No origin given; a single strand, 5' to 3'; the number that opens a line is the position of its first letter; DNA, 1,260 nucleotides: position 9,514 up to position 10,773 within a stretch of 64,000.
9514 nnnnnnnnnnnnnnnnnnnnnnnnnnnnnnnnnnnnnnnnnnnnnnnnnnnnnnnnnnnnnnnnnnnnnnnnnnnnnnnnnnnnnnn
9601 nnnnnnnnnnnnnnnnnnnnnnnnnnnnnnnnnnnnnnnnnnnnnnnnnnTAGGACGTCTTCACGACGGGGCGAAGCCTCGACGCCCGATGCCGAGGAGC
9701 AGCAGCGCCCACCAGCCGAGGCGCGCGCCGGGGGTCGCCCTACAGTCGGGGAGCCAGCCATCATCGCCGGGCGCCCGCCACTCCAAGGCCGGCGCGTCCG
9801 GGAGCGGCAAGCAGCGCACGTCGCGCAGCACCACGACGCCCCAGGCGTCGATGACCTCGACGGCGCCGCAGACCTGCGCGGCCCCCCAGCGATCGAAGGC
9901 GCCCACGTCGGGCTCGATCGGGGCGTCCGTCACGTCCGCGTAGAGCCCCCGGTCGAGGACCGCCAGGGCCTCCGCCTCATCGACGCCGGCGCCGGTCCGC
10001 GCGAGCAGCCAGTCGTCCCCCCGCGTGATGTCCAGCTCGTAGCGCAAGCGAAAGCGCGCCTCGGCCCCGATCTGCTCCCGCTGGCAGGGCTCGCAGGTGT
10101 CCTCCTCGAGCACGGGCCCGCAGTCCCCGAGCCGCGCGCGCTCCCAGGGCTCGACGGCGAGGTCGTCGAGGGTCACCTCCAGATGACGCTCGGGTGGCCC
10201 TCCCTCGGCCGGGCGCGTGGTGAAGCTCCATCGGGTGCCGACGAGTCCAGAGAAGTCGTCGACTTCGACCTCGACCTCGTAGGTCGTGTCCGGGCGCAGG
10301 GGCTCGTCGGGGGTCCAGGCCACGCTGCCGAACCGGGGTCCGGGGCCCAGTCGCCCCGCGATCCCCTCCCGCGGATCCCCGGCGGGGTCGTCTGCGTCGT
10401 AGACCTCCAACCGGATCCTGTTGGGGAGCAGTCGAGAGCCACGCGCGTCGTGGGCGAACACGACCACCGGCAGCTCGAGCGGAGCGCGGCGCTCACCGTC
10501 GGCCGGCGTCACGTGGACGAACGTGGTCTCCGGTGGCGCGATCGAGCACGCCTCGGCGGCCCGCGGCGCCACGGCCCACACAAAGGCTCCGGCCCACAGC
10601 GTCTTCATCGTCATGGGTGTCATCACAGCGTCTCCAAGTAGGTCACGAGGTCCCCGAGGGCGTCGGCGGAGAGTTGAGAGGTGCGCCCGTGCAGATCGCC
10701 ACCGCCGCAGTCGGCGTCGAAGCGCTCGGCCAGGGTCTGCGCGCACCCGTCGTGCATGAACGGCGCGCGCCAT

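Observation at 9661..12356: Cytochrome-c-peroxidase-like di-haem lipoprotein translationally coupled (ATGA) to an acidic MYXO-CTERM protein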

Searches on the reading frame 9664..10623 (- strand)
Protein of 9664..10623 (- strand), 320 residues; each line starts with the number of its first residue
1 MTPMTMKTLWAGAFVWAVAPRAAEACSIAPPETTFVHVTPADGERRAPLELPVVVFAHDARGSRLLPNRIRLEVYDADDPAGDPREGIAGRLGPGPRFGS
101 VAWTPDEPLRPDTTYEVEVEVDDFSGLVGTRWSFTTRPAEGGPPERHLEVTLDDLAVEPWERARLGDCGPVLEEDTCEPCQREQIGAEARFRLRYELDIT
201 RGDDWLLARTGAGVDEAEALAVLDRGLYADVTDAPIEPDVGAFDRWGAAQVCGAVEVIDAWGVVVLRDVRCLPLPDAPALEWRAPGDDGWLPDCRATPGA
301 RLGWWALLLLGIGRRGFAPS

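Call 5: search_protein_families(library=pfam, proteins=[window:9664-10623:-], max_evalue=0.1)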
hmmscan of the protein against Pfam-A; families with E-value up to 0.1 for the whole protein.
window:9664-10623:- (320 aa): 1 family
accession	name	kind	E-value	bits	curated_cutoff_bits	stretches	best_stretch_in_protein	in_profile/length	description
PF13205.12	Big_5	-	0.0032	18.6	23.6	1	100-136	64-105/105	Bacterial Ig-like domain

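Call 6: search_protein_families(library=ncbifam, proteins=[window:9664-10623:-], max_evalue=0.1)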
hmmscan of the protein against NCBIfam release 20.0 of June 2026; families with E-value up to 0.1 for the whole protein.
window:9664-10623:- (320 aa): 1 family
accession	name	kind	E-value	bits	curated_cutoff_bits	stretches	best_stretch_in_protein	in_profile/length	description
TIGR03901.2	MYXO-CTERM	domain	0.0033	17.8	20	1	293-315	5-30/34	MYXO-CTERM sorting domain-containing protein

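Call 10: find_homologous_proteins(query=window:9664-10623:-, max_evalue=0.001)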
Query window:9664-10623:-: 8000 candidates shared short words with the query, none scored E <= 0.001.

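Call 23: search_solved_structures(query=window:9664-10623:-, max_evalue=10)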
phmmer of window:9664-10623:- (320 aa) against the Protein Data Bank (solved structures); distinct sequences matched with E-value up to 10: 0.

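Call 32: search_protein_families(library=ncbifam, alignment_id=A1, max_evalue=0.1)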
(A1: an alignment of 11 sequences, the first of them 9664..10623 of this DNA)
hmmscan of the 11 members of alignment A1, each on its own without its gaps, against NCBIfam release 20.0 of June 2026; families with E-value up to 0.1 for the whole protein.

A. member 1, window:9664-10623:- (320 aa): 1 family
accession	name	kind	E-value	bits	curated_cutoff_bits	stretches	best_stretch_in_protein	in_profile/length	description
TIGR03901.2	MYXO-CTERM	domain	0.0033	17.8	20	1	293-315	5-30/34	MYXO-CTERM sorting domain-containing protein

B. families by the number of members that match (of 11 scanned): 8 families
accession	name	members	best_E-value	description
TIGR03901.2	MYXO-CTERM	9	3.4e-05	MYXO-CTERM sorting domain-containing protein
TIGR03382.1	GC_trans_RRR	4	0.00012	MYXO-CTERM sorting domain-containing protein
NF041894.1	MXAN_6652_fam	4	0.04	MXAN_6652 family MXYO-CTERM-anchored protein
NF033191.4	JDVT-CTERM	1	3.9e-05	JDVT-CTERM domain-containing protein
TIGR03501.1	GlyGly_CTERM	1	0.0008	GlyGly-CTERM sorting domain-containing protein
TIGR03917.1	Frankia_40_dom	1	0.0048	Frankia-40 domain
NF045523.1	MXAN_5453_fam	1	0.063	MXAN_5453 family MXYO-CTERM-anchored protein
NF041936.1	MXAN_0125_fam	1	0.078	MXAN_0125 family MYXO-CTERM protein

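Call 33: search_protein_families(library=pfam, alignment_id=A1, max_evalue=0.1)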
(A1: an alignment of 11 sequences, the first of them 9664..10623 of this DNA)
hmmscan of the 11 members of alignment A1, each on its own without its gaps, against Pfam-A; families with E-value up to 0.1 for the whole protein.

A. member 1, window:9664-10623:- (320 aa): 1 family
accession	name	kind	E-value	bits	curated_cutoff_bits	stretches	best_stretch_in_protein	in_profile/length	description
PF13205.12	Big_5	-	0.0032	18.6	23.6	1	100-136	64-105/105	Bacterial Ig-like domain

B. families by the number of members that match (of 11 scanned): 2 families
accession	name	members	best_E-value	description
PF13205.12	Big_5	2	5.8e-05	Bacterial Ig-like domain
PF17964.7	Big_10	2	0.0082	Bacterial Ig domain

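Call 36: find_homologous_proteins(query=A1, max_evalue=0.001)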
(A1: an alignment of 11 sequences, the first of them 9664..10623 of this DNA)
Query A1 (11 sequences): 8000 candidates shared short words with the query, none scored E <= 0.001.

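Call 37: search_protein_representatives(alignment_id=A2)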
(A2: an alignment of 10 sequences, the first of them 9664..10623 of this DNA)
Query: 10 sequences, 322 profile positions. Proteins with E-value up to 0.001 (for the whole library): 803; up to 1e-10: 154; up to 1e-30: 24. The best 150 are listed.
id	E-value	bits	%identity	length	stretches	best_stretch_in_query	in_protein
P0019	4.8e-116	404.0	-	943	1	3-322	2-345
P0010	8.6e-113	393.3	-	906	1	1-321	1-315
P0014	1.7e-106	372.6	-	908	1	2-322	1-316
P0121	2.3e-78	280.2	-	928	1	4-321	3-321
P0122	2.7e-67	243.9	-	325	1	10-321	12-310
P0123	4.0e-58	213.7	-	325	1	7-322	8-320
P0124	4.3e-53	197.2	-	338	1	8-321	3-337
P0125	6.9e-49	183.4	-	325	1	9-321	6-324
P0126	8.5e-49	183.0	-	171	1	147-321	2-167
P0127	2.3e-48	181.6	-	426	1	2-320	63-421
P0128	1.3e-45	172.5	-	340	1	5-321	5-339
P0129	1.8e-45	172.2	-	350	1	8-322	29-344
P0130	1.6e-44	169.0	-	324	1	8-321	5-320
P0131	2.5e-42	161.8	-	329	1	9-322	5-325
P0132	3.9e-42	161.2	-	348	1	11-321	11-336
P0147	4.3e-27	111.7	-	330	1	7-321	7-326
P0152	6.4e-25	104.6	-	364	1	7-321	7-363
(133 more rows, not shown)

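Call 42: find_encoding_contigs(protein=P0128, flank=5000, max_places=2)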
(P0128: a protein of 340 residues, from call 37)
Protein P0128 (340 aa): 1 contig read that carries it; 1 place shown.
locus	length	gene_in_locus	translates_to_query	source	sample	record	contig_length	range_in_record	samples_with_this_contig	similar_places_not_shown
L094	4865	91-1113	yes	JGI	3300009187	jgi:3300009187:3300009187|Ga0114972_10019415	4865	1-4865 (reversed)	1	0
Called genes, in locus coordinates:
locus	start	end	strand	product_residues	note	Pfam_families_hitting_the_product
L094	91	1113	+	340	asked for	-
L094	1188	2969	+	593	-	PF13360:PQQ_2 (faint), PF00034:Cytochrom_C (faint)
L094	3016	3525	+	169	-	-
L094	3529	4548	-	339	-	PF14240:YHYH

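Call 46: find_related_loci(query=A1, collection=metagenome_contigs, flank=4000)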
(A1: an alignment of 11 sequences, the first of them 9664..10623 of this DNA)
Query A1 (320 aa) in metagenome_contigs; peptide patterns used: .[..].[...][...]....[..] (x = any residue, [..] = any of these).
600 stretches matched a pattern, but none encodes a relative of the query by tblastn (E <= 1e-3).

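Call 47: find_encoding_contigs(protein=P0130, flank=5000, max_places=3)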
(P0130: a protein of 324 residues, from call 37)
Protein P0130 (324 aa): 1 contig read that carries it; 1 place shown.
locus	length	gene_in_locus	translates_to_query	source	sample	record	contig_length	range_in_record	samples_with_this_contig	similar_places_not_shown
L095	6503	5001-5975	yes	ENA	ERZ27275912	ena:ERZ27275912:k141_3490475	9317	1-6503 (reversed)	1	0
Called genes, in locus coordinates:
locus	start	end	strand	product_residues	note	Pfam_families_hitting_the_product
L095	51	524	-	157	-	-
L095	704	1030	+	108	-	-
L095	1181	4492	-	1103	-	PF14537:Cytochrom_c3_2 (faint), PF13435:Cytochrome_C554 (faint)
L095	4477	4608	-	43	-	-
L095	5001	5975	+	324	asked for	-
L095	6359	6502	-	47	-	?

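Call 48: find_encoding_contigs(protein=P0147, flank=5000, max_places=3)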
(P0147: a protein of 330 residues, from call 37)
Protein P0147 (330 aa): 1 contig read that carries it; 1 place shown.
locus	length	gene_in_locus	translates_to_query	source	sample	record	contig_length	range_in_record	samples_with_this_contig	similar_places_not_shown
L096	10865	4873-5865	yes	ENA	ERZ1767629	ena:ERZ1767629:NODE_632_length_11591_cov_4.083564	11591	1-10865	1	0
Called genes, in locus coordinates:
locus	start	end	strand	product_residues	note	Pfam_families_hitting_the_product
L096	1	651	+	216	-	?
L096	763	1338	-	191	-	-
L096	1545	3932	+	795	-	PF13424:TPR_12 (faint)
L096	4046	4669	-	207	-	PF00188:CAP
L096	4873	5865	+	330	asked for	-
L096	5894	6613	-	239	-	PF01327:Pep_deformylase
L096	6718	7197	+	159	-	-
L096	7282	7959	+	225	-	PF05988:DUF899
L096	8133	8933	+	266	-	-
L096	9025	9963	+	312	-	PF02826:2-Hacid_dh_C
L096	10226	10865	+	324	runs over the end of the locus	PF00050:Kazal_1 (faint), PF07648:Kazal_2 (weak)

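Call 49: find_encoding_contigs(protein=P0152, flank=5000, max_places=3)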
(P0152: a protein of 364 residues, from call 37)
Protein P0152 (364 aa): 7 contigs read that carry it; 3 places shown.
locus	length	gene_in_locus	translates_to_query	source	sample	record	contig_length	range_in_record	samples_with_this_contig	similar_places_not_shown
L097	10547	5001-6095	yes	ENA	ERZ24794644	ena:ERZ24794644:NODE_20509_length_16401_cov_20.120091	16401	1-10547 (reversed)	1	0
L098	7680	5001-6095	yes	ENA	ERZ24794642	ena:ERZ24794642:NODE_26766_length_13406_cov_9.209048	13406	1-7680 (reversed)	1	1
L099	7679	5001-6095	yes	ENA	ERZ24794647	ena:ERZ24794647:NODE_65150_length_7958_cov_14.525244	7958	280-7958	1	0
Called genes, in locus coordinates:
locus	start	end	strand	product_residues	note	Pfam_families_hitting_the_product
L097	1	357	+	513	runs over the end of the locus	-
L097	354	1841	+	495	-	PF02074:Peptidase_M32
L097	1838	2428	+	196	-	PF13576:Pentapeptide_3 (faint), PF13599:Pentapeptide_4, PF00805:Pentapeptide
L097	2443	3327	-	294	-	-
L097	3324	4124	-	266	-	PF21088:MS_channel_1st (weak), PF00924:MS_channel_2nd, PF21082:MS_channel_3rd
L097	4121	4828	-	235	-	PF04254:DUF432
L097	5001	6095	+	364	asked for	-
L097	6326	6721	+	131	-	PF01451:LMWPc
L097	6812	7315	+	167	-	-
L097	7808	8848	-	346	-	-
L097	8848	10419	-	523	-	PF13620:CarboxypepD_reg, PF13715:CarbopepD_reg_2 (faint), PF20598:DUF6795 (faint), PF13620:CarboxypepD_reg, PF17820:PDZ_6 (weak)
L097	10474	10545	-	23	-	?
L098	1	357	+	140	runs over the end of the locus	-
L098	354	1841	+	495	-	PF02074:Peptidase_M32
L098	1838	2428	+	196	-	PF13576:Pentapeptide_3 (faint), PF13599:Pentapeptide_4, PF00805:Pentapeptide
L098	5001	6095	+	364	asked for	-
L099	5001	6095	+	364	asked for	-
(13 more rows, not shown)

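Call 64: predict_structure(alignment_id=A5)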
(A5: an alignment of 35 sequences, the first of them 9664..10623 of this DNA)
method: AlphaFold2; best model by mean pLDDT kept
length: 320 residues; sequences in the alignment: 35
mean_pLDDT: 84.5   pTM: 0.75
mean pLDDT of the five models: 84.5, 84.1, 83.1, 82.9, 81.7
residues with pLDDT >= 90: 166; 70-90: 97; 50-70: 52; < 50: 5
segments of 3 or more residues with pLDDT < 50: none
pLDDT, mean of each block of 10 residues (from residue 1): 73 77 65 87 92 89 84 90 78 90 95 95 89 93 76 97 86 59 90 96 88 98 95 90 96 95 93 96 66 50 69 65
secondary structure, 60 per line:
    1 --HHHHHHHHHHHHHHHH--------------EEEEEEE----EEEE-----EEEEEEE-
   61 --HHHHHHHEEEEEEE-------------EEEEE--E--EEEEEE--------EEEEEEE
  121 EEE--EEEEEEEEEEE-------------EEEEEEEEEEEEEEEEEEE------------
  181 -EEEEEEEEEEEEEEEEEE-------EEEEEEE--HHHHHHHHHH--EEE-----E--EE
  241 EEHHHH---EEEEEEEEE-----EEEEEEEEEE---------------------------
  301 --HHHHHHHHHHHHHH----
elements in order: H3-18 E33-39 E44-47 E53-59 H63-69 E70-76 E90-94 E100-105 E114-123 E126-136 E150-168 E182-199 E207-213 H216-225 E228-230 E239-242 H243-246 E250-258 E264-273 H303-316

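Call 68: fold_search(model_id=the predicted structure, library=pdb)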
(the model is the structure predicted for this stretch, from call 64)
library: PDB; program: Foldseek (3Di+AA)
matches with E <= 10: 1539; with E <= 0.001: 27
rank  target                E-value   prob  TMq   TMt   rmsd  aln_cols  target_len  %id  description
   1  4hu2                  3.5e-05  1.00  0.23  0.36  13.2       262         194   13  Crystal structure of LdtMt2, a L,D-transpeptidase from Mycobacterium tuberculosis: domain A and B (released 2012-12-12)
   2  5uwv_C                4.6e-05  1.00  0.23  0.22  14.5       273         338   14  Crystal structure of Mycobacterium abscessus L,D-transpeptidase 2 (released 2017-08-16)
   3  5du7_A                6.6e-05  1.00  0.23  0.21  14.1       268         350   13  Crystal structure of ldtMt2 at 1.79 Angstrom resolution (released 2016-09-28)
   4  5uwv_F                6.9e-05  1.00  0.23  0.22  14.4       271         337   14  Crystal structure of Mycobacterium abscessus L,D-transpeptidase 2 (released 2017-08-16)
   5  4qrb                  7.7e-05  1.00  0.24  0.22  14.2       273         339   12  Structure and specificity of L-D-Transpeptidase from Mycobacterium tuberculosis and antibiotic resistance: Calcium bindi (released 2015-12-23)
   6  1ix2_B                1.1e-04  1.00  0.27  0.77   3.6       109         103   16  Crystal Structure of Selenomethionine PcoC, a Copper Resistance Protein from Escherichia coli (released 2002-11-27)
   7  5uwv_D                1.4e-04  1.00  0.23  0.23  14.2       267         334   14  Crystal structure of Mycobacterium abscessus L,D-transpeptidase 2 (released 2017-08-16)
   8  8aho_A                1.4e-04  1.00  0.23  0.21  14.2       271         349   12  Crystal structure of the transpeptidase LdtMt2 from Mycobacterium tuberculosis in complex with cyanamide analogue 31 (released 2023-08-02)
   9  5du7_C                1.4e-04  1.00  0.23  0.21  14.7       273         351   13  Crystal structure of ldtMt2 at 1.79 Angstrom resolution (released 2016-09-28)
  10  8pxy_A                1.6e-04  1.00  0.23  0.21  14.0       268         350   13  Crystal structure of the transpeptidase LdtMt2 C354S mutant from Mycobacterium tuberculosis in complex with natural su (released 2024-08-07)
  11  8a1m_A                1.8e-04  1.00  0.23  0.21  14.2       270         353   14  Crystal structure of the transpeptidase LdtMt2 from Mycobacterium tuberculosis in complex with maleimide analogue 4 (released 2023-06-14)
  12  5d7h_B                2.1e-04  1.00  0.23  0.21  13.9       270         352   12  X-RAY CRYSTAL STRUCTURE OF L,D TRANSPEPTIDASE 2 FROM MYCOBACTERIUM TUBERCULOSIS (released 2016-09-28)
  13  4qr7                  3.2e-04  1.00  0.23  0.21  14.8       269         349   13  Structure and specificity of L-D-Transpeptidase from Mycobacterium tuberculosis and antibiotic resistance: Calcium bindi (released 2015-07-29)
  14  8ytq_C                3.5e-04  1.00  0.26  0.59   4.0       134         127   13  The structure of apoCopC from Thioalkalivibrio paradoxus (released 2024-04-24)
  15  2w1n                  3.9e-04  0.96  0.20  0.26  20.3       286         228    9  cohesin and fibronectin type-III double module construct from the Clostridium perfringens glycoside hydrolase GH84C (released 2009-02-03)
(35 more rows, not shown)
